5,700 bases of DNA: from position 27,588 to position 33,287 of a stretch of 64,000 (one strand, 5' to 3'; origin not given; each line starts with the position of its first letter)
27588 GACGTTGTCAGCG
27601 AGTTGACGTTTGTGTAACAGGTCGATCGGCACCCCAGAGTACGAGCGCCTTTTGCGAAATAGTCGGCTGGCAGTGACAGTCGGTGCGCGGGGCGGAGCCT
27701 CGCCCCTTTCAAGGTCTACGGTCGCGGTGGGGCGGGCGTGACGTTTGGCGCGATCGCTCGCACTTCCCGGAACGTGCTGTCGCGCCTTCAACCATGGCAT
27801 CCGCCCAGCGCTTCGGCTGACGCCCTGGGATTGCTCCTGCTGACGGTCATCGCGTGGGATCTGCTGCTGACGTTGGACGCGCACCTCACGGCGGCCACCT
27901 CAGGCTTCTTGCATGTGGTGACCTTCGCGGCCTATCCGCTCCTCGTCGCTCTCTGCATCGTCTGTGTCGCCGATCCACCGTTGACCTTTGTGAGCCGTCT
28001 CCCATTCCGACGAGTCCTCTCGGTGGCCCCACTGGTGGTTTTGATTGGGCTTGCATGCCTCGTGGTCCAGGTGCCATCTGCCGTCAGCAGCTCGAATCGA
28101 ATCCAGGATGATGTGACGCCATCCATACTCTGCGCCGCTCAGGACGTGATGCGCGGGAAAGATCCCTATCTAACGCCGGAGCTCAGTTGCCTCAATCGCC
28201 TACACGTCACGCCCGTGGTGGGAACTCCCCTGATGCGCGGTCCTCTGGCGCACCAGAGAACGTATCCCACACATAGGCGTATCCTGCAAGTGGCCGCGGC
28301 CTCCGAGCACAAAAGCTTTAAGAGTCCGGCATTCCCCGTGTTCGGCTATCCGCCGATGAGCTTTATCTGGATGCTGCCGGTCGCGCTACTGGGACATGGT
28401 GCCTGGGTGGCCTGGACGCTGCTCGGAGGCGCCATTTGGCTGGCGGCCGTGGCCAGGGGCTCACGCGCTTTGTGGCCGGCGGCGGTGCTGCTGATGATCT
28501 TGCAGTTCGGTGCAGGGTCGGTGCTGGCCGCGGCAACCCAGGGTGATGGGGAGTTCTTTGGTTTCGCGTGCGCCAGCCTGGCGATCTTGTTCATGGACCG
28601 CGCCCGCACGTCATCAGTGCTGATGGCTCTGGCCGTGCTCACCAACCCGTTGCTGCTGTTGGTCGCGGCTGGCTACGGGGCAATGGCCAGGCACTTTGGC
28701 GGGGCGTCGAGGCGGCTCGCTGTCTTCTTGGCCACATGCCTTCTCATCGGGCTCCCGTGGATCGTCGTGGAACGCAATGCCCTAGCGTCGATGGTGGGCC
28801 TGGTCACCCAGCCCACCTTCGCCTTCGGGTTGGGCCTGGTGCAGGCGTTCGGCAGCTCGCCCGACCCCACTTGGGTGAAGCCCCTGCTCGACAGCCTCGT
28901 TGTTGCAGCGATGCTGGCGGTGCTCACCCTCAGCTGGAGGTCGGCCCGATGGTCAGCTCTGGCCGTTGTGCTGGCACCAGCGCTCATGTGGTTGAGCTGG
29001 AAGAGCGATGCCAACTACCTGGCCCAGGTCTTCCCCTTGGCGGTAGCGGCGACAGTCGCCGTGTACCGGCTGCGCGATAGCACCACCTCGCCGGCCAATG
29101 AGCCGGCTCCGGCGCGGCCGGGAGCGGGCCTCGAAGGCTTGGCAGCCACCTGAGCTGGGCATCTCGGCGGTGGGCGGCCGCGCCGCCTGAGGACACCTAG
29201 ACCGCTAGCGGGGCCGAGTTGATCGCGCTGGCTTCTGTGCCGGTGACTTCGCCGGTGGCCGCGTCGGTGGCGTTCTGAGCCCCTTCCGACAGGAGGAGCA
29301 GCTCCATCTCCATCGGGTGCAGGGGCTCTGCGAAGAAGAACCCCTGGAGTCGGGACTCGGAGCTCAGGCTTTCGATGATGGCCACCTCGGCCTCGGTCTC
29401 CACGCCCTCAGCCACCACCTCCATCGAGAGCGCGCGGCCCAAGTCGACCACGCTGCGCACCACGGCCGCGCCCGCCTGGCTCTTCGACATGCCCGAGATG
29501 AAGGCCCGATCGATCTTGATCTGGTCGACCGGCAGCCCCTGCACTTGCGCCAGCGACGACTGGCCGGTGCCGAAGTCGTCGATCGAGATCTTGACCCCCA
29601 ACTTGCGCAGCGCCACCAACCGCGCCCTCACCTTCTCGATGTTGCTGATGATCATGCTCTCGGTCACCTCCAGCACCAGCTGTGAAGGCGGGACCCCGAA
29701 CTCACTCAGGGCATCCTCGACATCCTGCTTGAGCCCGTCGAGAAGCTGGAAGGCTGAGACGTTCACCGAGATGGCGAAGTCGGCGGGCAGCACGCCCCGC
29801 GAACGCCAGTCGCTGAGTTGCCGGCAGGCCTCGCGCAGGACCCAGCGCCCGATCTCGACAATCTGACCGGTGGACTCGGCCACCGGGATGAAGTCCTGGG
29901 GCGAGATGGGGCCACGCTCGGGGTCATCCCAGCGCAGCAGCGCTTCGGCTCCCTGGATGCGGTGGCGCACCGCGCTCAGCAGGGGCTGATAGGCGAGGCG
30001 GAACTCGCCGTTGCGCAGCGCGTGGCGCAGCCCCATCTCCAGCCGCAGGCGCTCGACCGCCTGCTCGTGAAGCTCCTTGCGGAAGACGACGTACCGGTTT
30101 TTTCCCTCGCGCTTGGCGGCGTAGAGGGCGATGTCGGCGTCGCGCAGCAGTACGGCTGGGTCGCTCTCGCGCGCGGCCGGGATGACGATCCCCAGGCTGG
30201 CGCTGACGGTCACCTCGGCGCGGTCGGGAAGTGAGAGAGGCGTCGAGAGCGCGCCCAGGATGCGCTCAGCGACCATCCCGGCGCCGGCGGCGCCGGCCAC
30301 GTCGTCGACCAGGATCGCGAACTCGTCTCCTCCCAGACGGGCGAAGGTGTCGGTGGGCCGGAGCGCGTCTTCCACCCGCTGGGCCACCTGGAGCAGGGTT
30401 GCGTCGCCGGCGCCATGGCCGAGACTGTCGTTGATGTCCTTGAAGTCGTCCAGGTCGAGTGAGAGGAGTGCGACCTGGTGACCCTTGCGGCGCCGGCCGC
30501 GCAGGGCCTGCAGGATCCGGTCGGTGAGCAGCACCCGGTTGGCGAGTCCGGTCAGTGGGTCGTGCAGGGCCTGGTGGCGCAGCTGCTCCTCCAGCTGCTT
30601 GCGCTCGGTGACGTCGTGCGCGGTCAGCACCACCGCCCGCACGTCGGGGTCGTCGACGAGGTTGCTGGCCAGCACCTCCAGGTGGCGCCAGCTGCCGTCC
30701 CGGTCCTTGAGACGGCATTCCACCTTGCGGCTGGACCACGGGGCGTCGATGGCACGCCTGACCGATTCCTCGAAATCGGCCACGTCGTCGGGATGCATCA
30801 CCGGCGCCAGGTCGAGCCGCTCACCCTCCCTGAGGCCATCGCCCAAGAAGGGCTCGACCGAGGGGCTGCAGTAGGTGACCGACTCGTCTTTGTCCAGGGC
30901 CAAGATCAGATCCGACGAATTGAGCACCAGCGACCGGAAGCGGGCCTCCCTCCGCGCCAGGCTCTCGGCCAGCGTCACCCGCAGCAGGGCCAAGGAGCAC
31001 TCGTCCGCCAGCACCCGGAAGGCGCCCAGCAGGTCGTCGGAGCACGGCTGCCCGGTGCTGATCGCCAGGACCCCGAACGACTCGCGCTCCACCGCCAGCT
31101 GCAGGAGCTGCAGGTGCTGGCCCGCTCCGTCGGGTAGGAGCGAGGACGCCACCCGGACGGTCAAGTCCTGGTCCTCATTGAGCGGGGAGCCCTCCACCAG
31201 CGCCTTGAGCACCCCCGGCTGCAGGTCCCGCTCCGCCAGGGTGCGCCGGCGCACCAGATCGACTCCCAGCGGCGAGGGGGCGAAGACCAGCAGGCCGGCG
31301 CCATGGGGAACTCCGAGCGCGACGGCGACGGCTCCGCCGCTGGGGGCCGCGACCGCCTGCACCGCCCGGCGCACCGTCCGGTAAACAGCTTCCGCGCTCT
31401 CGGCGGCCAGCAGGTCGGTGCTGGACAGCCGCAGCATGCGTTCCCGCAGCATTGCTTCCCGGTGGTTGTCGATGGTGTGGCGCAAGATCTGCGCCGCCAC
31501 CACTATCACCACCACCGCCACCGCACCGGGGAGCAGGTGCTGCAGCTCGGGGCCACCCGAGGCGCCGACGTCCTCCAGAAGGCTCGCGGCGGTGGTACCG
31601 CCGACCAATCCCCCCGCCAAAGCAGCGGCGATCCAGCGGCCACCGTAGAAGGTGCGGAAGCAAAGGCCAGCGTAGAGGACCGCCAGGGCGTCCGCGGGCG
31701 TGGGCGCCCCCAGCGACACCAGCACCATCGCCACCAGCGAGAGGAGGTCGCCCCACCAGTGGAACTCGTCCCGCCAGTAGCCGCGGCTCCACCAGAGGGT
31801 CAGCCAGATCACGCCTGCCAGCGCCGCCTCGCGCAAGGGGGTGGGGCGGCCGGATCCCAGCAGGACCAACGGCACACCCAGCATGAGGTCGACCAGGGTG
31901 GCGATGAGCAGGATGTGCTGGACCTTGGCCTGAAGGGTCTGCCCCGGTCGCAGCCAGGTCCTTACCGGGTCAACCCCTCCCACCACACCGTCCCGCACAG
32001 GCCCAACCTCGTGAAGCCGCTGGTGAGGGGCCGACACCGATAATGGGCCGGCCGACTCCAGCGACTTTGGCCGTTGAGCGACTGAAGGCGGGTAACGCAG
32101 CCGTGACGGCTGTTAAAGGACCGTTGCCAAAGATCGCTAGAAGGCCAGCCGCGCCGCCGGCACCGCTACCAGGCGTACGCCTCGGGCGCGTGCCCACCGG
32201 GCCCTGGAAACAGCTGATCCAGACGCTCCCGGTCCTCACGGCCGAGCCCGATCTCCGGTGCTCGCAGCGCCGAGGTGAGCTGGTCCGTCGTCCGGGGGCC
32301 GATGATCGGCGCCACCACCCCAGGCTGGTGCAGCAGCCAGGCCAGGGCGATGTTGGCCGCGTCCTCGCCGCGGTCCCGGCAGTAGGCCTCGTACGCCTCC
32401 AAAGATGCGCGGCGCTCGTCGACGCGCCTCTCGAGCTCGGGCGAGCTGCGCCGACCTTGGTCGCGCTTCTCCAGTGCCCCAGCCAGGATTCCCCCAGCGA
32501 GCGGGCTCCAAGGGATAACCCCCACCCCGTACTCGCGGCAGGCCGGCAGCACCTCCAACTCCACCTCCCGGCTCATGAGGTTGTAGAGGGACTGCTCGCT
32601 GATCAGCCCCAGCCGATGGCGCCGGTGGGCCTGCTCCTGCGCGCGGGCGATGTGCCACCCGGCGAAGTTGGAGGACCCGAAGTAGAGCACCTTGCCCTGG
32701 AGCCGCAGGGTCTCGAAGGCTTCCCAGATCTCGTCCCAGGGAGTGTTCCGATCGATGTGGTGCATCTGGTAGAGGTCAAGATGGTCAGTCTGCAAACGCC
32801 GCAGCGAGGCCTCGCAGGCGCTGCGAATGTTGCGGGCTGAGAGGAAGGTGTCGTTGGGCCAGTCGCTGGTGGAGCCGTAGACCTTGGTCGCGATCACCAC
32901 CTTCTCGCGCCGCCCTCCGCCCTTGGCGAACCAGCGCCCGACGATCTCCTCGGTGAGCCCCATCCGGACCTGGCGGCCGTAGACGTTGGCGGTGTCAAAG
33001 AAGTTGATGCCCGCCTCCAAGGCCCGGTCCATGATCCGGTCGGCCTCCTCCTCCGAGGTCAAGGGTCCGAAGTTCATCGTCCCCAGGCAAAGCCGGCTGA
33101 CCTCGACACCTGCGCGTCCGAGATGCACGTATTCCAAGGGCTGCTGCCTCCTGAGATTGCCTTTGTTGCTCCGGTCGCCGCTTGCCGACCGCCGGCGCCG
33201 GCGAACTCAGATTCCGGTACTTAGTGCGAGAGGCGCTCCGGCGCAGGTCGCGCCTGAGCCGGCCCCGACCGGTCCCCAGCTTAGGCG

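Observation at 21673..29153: Three paralogous ~470-aa polytopic GT-C-like membrane proteins clustered around a decayed binding-protein gene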

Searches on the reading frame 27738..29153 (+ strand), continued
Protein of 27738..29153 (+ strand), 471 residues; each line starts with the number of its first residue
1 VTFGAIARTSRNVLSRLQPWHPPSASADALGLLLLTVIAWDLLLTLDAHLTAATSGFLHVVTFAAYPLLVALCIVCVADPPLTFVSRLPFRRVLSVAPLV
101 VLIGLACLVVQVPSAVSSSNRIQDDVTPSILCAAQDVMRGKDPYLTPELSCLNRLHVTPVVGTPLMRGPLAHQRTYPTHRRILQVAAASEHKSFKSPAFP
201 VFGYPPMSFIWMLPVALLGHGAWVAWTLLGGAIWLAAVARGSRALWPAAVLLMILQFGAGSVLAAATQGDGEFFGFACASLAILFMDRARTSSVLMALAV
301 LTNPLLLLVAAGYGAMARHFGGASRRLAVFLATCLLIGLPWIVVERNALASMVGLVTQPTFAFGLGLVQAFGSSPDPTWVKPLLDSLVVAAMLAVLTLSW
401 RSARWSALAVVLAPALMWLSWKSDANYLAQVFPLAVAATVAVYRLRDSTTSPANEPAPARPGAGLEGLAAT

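Call 67: search_protein_families(library=ncbifam, proteins=[L003:4939-5655:+, L003:5652-6962:+, L003:12657-14078:+, L003:14075-15292:+, L003:11368-12660:+, L003:7019-8299:-], max_evalue=0.01)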
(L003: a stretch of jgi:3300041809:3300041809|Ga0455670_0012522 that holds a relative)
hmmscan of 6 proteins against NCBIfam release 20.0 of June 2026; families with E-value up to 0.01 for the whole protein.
L003:4939-5655:+ (238 aa): 24 families
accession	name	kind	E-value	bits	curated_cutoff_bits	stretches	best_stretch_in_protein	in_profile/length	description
NF047588.1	GlcsyltransPgfSStrep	equivalog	3e-19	69.4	500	1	7-165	3-162/308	glycosyltransferase PgfS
TIGR03937.1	PgaC_IcaA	equivalog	3.6e-15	55.8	422.3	1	5-110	45-146/407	poly-beta-1,6-N-acetyl-D-glucosamine synthase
NF041875.1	EPS_EpsD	equivalog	1.6e-14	54.1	370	1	7-122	1-114/325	exopolysaccharide biosynthesis glycosyltransferase EpsD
TIGR04182.1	glyco_TIGR04182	equivalog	1.8e-14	53.8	325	1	9-208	4-199/293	S-layer glycoprotein N-glycosyltransferase AglJ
NF007986.1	PRK10714.1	equivalog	8.7e-14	51.2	529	1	7-199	8-200/316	undecaprenyl-phosphate 4-deoxy-4-formamido-L-arabinose transferase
NF010496.0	PRK13915.1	equivalog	2e-13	50.1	262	1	6-99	32-126/307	glucosyl-3-phosphoglycerate synthase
TIGR03965.1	mycofact_glyco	equivalog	2.5e-13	49.7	280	1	4-135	73-201/467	mycofactocin biosynthesis glycosyltransferase MftF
NF041391.1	DPhHxTase_Halo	equivalog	7.7e-13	47.9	375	1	13-203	3-187/213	dolichyl-phosphate hexose transferase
NF058614.1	PPMAGASynPpgS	equivalog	1.2e-11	44.5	370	1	10-127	5-116/226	polyprenyl-phospho-N-acetylgalactosaminyl synthase PpgS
NF007482.0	PRK10073.1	equivalog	1.2e-11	44.2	423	1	4-105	5-101/334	glycosyltransferase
TIGR04283.1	glyco_like_mftF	equivalog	2.5e-10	40.3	182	1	7-107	1-90/221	TIGR04283 family arsenosugar biosynthesis glycosyltransferase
NF047683.1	TeichurnBiosyTuaG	equivalog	3.1e-10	40.1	400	1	5-107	6-104/252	teichuronic acid biosynthesis protein TuaG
NF041865.1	EpsU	equivalog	4.9e-08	32.4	700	1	9-117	43-150/394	exopolysaccharide biosynthesis GT2 family glycosyltransferase EpsU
TIGR03469.1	HpnB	hypoth_equivalog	7.2e-08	31.9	379.25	1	5-114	44-160/386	hopene-associated glycosyltransferase HpnB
NF038302.1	EPS_HpsE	equivalog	1.6e-07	30.6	300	1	7-100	3-97/307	hormogonium polysaccharide biosynthesis glycosyltransferase HpsE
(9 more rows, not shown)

L003:5652-6962:+ (436 aa): 1 family
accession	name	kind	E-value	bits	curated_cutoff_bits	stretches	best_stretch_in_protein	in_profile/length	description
NF046093.1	AZOBR_p60025_fam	subfamily_domain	0.00011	21.5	150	1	109-237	99-226/232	AZOBR_p60025 family cell surface glycopolymer formation protein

L003:12657-14078:+ (473 aa): 0 families

L003:14075-15292:+ (405 aa): 1 family
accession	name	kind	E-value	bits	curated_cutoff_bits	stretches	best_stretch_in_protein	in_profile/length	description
TIGR00847.1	ccoS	equivalog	0.00091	18.8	28.35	0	274-294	7-27/51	cbb3-type cytochrome oxidase assembly protein CcoS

L003:11368-12660:+ (430 aa): 0 families

L003:7019-8299:- (426 aa): 0 families

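Call 72: find_encoding_contigs(protein=P0022, flank=8000, max_places=3)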
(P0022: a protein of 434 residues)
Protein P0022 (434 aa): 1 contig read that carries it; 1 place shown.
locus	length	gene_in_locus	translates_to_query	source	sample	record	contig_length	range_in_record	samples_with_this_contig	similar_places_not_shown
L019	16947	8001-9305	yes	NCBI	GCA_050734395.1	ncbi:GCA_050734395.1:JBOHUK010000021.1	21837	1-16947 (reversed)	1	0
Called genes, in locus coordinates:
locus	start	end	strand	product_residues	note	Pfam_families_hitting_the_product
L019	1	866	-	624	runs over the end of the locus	PF01558:POR, PF01855:POR_N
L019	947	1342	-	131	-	PF01243:PNPOx_N, PF12900:Pyridox_ox_2 (weak)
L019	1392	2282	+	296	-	PF01904:DUF72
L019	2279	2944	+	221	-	PF09335:VTT_dom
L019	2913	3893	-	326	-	PF00248:Aldo_ket_red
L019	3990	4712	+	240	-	-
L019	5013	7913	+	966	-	PF00989:PAS, PF08447:PAS_3 (weak), PF08448:PAS_4, PF00990:GGDEF, PF00563:EAL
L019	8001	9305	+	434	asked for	-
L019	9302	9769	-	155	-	PF01643:Acyl-ACP_TE, PF13279:4HBT_2, PF03061:4HBT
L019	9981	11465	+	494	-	PF02133:Transp_cyt_pur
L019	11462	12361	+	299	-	PF08543:Phos_pyr_kin, PF00294:PfkB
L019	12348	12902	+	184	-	-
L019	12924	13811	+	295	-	PF02517:Rce1-like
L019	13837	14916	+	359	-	-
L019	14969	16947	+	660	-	PF00483:NTP_transferase, PF12804:NTP_transf_3, PF00132:Hexapep (faint), PF25084:LbH_EIF2B, PF24894:Hexapep_GlmU (faint), PF25087:GMPPB_C, PF02878:PGM_PMM_I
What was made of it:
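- The syntenic locus L019 has neither the LPATG gene nor P1 or P3 (call 72).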

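Call 73: find_encoding_contigs(protein=P0019, flank=8000, max_places=3)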
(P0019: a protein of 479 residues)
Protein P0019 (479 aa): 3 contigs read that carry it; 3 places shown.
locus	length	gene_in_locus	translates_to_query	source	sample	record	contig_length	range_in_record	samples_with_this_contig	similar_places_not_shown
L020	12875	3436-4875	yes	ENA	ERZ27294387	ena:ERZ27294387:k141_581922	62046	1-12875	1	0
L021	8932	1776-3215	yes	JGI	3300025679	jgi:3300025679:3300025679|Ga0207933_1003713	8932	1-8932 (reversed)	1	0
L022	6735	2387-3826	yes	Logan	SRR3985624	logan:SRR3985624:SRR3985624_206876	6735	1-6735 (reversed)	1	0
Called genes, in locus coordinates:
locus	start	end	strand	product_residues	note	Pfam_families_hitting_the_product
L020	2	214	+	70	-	?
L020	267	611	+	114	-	-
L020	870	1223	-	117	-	PF08818:DUF1801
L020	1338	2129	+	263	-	-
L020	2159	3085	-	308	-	PF01545:Cation_efflux, PF16916:ZT_dimer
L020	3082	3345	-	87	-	-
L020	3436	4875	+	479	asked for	-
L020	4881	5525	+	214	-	PF13672:PP2C_2 (weak)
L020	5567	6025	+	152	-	PF04075:F420H2_quin_red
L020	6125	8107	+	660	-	PF00296:Bac_luciferase, PF01040:UbiA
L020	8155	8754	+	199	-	PF02517:Rce1-like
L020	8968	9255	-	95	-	-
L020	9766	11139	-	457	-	-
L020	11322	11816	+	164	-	PF03551:PadR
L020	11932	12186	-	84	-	PF10041:DUF2277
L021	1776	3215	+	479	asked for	-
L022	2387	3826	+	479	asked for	-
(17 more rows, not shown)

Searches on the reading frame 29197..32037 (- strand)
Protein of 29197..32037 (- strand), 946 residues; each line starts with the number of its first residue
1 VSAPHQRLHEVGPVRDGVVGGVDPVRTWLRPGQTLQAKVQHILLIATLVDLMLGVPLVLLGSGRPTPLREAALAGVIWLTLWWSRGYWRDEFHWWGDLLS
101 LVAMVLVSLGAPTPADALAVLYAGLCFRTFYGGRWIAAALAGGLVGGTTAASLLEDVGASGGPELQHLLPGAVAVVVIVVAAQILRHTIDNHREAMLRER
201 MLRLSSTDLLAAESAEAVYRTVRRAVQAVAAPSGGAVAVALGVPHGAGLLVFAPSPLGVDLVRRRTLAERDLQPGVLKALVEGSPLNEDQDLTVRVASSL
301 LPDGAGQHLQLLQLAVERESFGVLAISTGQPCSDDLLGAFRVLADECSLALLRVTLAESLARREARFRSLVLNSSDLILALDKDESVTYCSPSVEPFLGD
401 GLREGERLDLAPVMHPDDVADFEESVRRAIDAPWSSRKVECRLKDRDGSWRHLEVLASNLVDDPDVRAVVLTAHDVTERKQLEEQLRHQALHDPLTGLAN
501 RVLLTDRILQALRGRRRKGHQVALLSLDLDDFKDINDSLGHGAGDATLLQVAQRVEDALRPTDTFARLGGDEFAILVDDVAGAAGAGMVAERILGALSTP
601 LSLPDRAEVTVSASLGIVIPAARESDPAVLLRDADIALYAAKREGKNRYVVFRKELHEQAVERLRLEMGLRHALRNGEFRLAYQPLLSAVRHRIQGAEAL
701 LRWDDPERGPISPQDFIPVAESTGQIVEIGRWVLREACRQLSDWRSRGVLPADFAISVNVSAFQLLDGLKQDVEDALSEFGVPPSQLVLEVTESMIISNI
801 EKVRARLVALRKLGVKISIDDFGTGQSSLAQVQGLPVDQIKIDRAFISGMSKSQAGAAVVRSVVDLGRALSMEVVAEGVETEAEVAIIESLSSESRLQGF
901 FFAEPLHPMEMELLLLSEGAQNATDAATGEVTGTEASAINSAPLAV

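Call 3: search_protein_families(library=pfam, proteins=[window:29197-32037:-], max_evalue=1)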
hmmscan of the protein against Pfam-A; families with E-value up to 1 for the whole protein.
window:29197-32037:- (946 aa): 7 families
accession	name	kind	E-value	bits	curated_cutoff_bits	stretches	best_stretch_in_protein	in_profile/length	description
PF00563.25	EAL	-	1.9e-68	230.8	31.3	1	670-905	4-236/236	EAL domain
PF00990.26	GGDEF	-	5.3e-42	143.8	23.8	1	490-648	1-161/161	Diguanylate cyclase, GGDEF domain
PF00989.32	PAS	-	1.4e-09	38.3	22.6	1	366-476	2-113/113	PAS fold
PF08448.16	PAS_4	-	2.6e-09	37.7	23.1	1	373-481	3-110/110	PAS fold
PF08447.18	PAS_3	-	3.6e-07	30.8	25.6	1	388-462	2-76/89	PAS fold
PF13188.13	PAS_8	-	0.00054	20.2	21.8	1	365-426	1-61/65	PAS domain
PF13426.13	PAS_9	-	0.025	15.3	27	1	379-478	5-103/103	PAS domain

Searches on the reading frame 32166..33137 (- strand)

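Call 57: search_protein_families(library=pfam, proteins=[window:32166-33137:-], max_evalue=0.001)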
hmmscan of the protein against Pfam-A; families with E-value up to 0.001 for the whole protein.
window:32166-33137:- (323 aa): 1 family
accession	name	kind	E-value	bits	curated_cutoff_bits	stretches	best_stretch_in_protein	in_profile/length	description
PF00248.27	Aldo_ket_red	-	1.7e-71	241.1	24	1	15-309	1-289/291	Aldo/keto reductase family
